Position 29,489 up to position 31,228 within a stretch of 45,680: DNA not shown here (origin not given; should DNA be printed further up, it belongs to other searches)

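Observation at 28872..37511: A Dpm1/ArnC-like GT2 followed by four paralogous TMTC-like TPR GT-C proteins: a candidate undescribed periplasmic glycosylation system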

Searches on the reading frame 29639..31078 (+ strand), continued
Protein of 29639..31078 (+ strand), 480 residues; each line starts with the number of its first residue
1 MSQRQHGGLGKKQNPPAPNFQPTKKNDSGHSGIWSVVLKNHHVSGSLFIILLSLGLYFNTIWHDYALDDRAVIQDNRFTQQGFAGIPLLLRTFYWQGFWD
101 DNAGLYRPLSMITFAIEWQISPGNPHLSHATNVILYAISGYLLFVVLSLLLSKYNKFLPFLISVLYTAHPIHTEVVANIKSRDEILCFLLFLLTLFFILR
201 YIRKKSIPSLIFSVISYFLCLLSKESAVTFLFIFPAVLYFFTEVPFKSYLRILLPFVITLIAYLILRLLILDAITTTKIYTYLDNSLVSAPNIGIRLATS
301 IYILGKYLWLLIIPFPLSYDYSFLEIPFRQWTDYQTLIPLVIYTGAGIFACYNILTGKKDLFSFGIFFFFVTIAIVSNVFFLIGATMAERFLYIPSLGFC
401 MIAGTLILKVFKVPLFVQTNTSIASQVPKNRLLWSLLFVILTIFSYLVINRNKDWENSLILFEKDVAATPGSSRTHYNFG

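Call 36: find_encoding_contigs(protein=P0002, flank=10000, max_places=3)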
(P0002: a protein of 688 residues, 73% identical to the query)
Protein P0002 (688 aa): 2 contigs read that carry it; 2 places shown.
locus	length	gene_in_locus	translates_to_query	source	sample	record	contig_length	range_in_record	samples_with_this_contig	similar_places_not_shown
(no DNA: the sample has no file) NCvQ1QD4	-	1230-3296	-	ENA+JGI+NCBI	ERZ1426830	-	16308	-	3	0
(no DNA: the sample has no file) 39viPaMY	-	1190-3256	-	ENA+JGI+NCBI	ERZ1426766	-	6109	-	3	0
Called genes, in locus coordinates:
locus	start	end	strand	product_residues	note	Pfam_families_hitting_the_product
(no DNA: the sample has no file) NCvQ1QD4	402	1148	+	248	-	PF00535:Glycos_transf_2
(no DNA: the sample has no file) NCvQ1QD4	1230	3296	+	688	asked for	PF13414:TPR_11 (faint), PF08409:TMTC_DUF1736, PF13431:TPR_17 (faint), PF13371:TPR_9 (faint), PF21033:RMD1-3 (faint), PF23914:TPR_CcmH_CycH (faint), PF00515:TPR_1 (weak), PF13424:TPR_12 (weak), +8 more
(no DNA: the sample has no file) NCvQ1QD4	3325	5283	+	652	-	PF13231:PMT_2 (weak), PF07719:TPR_2 (faint), PF13181:TPR_8 (faint), PF13424:TPR_12 (faint), PF14559:TPR_19 (faint), PF13431:TPR_17 (faint), PF13432:TPR_16 (faint), PF00515:TPR_1 (weak), +2 more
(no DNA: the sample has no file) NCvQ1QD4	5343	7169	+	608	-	PF13231:PMT_2, PF13424:TPR_12 (faint), PF00515:TPR_1 (weak), PF07719:TPR_2 (faint), PF13181:TPR_8 (faint), PF13371:TPR_9 (faint), PF13414:TPR_11 (faint), PF00515:TPR_1 (weak), +2 more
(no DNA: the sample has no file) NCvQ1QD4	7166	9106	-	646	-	PF00515:TPR_1 (faint), PF07719:TPR_2 (faint), PF13424:TPR_12 (faint), PF13414:TPR_11 (faint)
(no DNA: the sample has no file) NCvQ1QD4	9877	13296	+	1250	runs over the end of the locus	PF26696:PTL_trimer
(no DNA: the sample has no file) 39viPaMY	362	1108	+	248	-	PF00535:Glycos_transf_2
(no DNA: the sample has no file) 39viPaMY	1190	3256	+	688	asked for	PF13414:TPR_11 (faint), PF08409:TMTC_DUF1736, PF13431:TPR_17 (faint), PF13371:TPR_9 (faint), PF21033:RMD1-3 (faint), PF23914:TPR_CcmH_CycH (faint), PF00515:TPR_1 (weak), PF13424:TPR_12 (weak), +8 more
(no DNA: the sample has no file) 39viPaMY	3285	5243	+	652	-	PF13231:PMT_2 (weak), PF07719:TPR_2 (faint), PF13181:TPR_8 (faint), PF13424:TPR_12 (faint), PF14559:TPR_19 (faint), PF13431:TPR_17 (faint), PF13432:TPR_16 (faint), PF00515:TPR_1 (weak), +2 more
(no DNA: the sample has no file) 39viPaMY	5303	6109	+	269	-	?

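Call 37: find_encoding_contigs(protein=P0053, flank=10000, max_places=2)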
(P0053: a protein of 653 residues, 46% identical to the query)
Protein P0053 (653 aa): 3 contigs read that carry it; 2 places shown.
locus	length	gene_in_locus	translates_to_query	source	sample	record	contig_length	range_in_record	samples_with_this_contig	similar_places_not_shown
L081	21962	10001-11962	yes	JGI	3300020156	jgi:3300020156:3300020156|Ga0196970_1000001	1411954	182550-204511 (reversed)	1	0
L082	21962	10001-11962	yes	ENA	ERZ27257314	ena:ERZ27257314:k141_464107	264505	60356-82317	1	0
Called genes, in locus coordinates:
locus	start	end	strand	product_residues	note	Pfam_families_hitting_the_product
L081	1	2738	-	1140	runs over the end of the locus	PF00873:ACR_tran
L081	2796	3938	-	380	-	PF25917:BSH_RND (faint), PF25973:BSH_CzcB, PF25984:BSH_YknX, PF25893:HH_CzcB, PF25954:Beta-barrel_RND_2, PF25967:RND-MFP_C, PF25989:YknX_C (weak)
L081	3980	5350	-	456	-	PF02321:OEP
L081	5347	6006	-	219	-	PF00440:TetR_N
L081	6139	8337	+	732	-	PF00930:DPPIV_N, PF02129:Peptidase_S15 (weak), PF00326:Peptidase_S9, PF01738:DLH, PF12146:Hydrolase_4 (faint)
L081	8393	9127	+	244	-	PF02630:SCO1-SenC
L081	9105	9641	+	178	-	PF04238:DUF420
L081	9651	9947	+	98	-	-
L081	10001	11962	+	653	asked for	PF08409:TMTC_DUF1736 (faint), PF13374:TPR_10 (faint), PF13428:TPR_14 (faint), PF13431:TPR_17 (faint), PF14559:TPR_19 (faint), PF13424:TPR_12 (weak), PF13414:TPR_11 (weak), PF07719:TPR_2 (weak), +4 more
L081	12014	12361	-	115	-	PF19765:DUF6252 (weak)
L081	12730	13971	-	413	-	PF00180:Iso_dh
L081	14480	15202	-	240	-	PF13568:OMP_b-brl_2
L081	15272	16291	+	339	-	PF25594:GldB_lipo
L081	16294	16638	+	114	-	PF19937:GldC-like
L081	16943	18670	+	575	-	PF19408:PKD_6 (weak), PF00801:PKD (weak), PF18911:PKD_4, PF13585:CHU_C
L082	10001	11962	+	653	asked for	PF08409:TMTC_DUF1736 (faint), PF13374:TPR_10 (faint), PF13428:TPR_14 (faint), PF13431:TPR_17 (faint), PF14559:TPR_19 (faint), PF13424:TPR_12 (weak), PF13414:TPR_11 (weak), PF07719:TPR_2 (weak), +4 more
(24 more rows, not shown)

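Call 49: search_solved_structures(query=A4, max_evalue=10, show_alignments=3)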
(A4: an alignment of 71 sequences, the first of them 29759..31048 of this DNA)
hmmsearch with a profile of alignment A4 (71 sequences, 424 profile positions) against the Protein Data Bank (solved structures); distinct sequences matched with E-value up to 10: 3.
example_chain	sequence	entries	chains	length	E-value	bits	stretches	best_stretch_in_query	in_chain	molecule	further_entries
7p64_J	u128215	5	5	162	0.36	12.8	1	296-401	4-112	NADH-quinone oxidoreductase subunit J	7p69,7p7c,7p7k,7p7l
7p61_J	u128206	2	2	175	0.44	12.5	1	296-401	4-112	NADH-quinone oxidoreductase subunit J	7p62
3rko_J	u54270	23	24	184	0.51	12.3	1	296-401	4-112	NADH-QUINONE OXIDOREDUCTASE SUBUNIT J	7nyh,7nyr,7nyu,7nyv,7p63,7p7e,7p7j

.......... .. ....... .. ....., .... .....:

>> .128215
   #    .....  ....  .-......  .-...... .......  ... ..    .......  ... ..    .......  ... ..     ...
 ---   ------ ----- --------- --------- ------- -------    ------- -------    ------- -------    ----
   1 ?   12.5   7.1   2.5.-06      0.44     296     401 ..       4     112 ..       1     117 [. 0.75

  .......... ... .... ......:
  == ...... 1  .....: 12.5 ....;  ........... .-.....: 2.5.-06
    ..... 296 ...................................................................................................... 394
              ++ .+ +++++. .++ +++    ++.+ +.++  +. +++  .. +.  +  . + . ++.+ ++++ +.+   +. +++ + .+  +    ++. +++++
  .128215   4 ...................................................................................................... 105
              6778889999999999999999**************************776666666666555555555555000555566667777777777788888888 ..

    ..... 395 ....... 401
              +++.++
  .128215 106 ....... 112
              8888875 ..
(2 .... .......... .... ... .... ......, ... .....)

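Call 82: find_encoding_contigs(protein=P0026, flank=10000, max_places=1)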
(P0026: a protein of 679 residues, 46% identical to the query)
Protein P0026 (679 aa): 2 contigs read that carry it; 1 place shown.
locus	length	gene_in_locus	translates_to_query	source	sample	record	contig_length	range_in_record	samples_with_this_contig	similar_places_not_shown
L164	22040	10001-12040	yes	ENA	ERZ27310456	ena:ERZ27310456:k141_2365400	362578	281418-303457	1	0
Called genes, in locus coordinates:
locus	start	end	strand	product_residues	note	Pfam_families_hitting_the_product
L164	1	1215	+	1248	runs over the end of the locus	PF20698:PIN-TPR-GreABC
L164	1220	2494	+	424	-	-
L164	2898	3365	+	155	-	PF04397:LytTR (weak)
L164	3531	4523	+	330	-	-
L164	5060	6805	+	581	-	PF13600:DUF4140, PF13598:DUF4139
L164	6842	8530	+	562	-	PF13600:DUF4140, PF13598:DUF4139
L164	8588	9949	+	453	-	PF12768:Rax2 (faint), PF18962:Por_Secre_tail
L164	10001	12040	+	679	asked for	PF08409:TMTC_DUF1736 (weak), PF13431:TPR_17 (faint), PF13181:TPR_8 (faint), PF13414:TPR_11 (faint), PF14559:TPR_19 (faint), PF21033:RMD1-3 (faint), PF00515:TPR_1 (faint), PF07719:TPR_2 (faint), +3 more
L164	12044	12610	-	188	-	PF20221:DUF6580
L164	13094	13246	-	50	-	-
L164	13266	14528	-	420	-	-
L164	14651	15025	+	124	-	PF12844:HTH_19, PF01381:HTH_3, PF13443:HTH_26 (weak)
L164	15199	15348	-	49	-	-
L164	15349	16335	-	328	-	PF12762:DDE_Tnp_IS1595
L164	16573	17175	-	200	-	PF00081:Sod_Fe_N, PF02777:Sod_Fe_C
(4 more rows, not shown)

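Call 83: find_encoding_contigs(protein=P0046, flank=10000, max_places=1)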
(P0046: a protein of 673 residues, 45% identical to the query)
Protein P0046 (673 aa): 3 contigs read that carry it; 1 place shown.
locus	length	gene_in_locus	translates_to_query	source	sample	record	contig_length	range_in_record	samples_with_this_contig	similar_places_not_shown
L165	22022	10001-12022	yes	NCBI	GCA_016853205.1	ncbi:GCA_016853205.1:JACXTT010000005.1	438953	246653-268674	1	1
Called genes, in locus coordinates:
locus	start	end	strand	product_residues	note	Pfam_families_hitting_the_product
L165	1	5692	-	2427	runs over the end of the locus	PF14349:SprA_N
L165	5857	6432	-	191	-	PF01330:RuvA_N, PF00633:HHH (faint), PF14520:HHH_5, PF07499:RuvA_C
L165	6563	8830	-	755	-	PF00390:malic, PF03949:Malic_M, PF01515:PTA_PTB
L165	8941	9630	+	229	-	PF03167:UDG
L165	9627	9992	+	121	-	PF00903:Glyoxalase, PF13669:Glyoxalase_4 (faint)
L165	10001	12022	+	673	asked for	PF13174:TPR_6 (faint), PF08409:TMTC_DUF1736 (weak), PF13424:TPR_12 (weak), PF23914:TPR_CcmH_CycH (weak), PF00515:TPR_1, PF07719:TPR_2 (weak), PF14559:TPR_19 (weak), PF00515:TPR_1 (weak), +10 more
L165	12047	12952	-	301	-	PF11751:PorP_SprF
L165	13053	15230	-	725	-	PF13623:SurA_N_2, PF13624:SurA_N_3, PF13145:Rotamase_2, PF13616:Rotamase_3, PF00639:Rotamase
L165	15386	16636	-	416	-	PF01595:CNNM, PF00571:CBS (faint), PF03471:CorC_HlyC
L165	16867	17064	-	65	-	-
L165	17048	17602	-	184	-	PF06835:LptC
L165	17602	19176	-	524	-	-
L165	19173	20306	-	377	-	PF00953:Glycos_transf_4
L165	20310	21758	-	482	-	PF14052:Caps_assemb_Wzi (weak)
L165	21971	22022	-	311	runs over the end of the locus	PF01370:Epimerase, PF04321:RmlD_sub_bind (weak), PF16363:GDP_Man_Dehyd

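Call 84: find_encoding_contigs(protein=P0092, flank=10000, max_places=1)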
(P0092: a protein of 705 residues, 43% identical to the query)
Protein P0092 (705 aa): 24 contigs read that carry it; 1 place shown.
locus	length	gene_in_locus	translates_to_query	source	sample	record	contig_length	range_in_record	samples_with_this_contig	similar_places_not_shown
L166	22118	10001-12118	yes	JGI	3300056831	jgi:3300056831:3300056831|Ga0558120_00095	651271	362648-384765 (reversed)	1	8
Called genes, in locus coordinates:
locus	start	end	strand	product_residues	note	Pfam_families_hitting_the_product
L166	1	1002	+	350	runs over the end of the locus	PF02547:Queuosine_synth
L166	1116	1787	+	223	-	PF01128:IspD, PF12804:NTP_transf_3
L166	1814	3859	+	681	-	PF00171:Aldedh, PF01575:MaoC_dehydratas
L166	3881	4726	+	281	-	PF01738:DLH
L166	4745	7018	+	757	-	PF05359:DUF748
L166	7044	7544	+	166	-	-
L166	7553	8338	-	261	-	PF12146:Hydrolase_4, PF00561:Abhydrolase_1, PF12697:Abhydrolase_6 (faint), PF00326:Peptidase_S9 (faint), PF08386:Abhydrolase_4 (weak)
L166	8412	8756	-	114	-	-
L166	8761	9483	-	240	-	PF01757:Acyl_transf_3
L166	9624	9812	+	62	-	PF02416:TatA_B_E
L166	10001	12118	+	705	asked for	PF08409:TMTC_DUF1736, PF00515:TPR_1 (weak), PF13424:TPR_12 (weak), PF13414:TPR_11 (weak), PF00515:TPR_1, PF07719:TPR_2, PF13414:TPR_11, PF13424:TPR_12, +13 more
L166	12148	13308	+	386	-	PF00578:AhpC-TSA, PF08534:Redoxin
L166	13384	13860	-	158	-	-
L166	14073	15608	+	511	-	PF07661:MORN_2 (faint)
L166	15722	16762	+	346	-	PF00586:AIRS, PF02769:AIRS_C (weak)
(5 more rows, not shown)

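Call 86: search_protein_representatives(protein=window:29759-31048:+)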
Query: 430 residues. Proteins with E-value up to 0.001 (for the whole library): 39804; up to 1e-10: 13713; up to 1e-30: 2759. The best 150 are listed.
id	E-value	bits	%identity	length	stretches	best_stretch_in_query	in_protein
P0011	7.0e-133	460.4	53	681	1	6-426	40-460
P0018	8.5e-112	390.9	48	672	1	7-430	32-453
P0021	5.0e-110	385.1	46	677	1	9-429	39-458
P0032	1.2e-106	373.9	50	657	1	6-430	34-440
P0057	1.1e-102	360.8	44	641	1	8-430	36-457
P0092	1.3e-100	354.1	43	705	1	12-427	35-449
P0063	1.6e-100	353.7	46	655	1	11-430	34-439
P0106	2.4e-100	353.1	43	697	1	6-425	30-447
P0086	6.7e-100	351.7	44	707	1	10-430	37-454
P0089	1.7e-99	350.4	46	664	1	4-427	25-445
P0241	2.0e-99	350.1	46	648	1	7-430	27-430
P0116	2.0e-99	350.1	43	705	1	8-430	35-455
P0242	1.8e-98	347.0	41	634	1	7-430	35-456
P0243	1.9e-98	346.9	44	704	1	8-430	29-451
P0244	2.4e-96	340.0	44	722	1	6-428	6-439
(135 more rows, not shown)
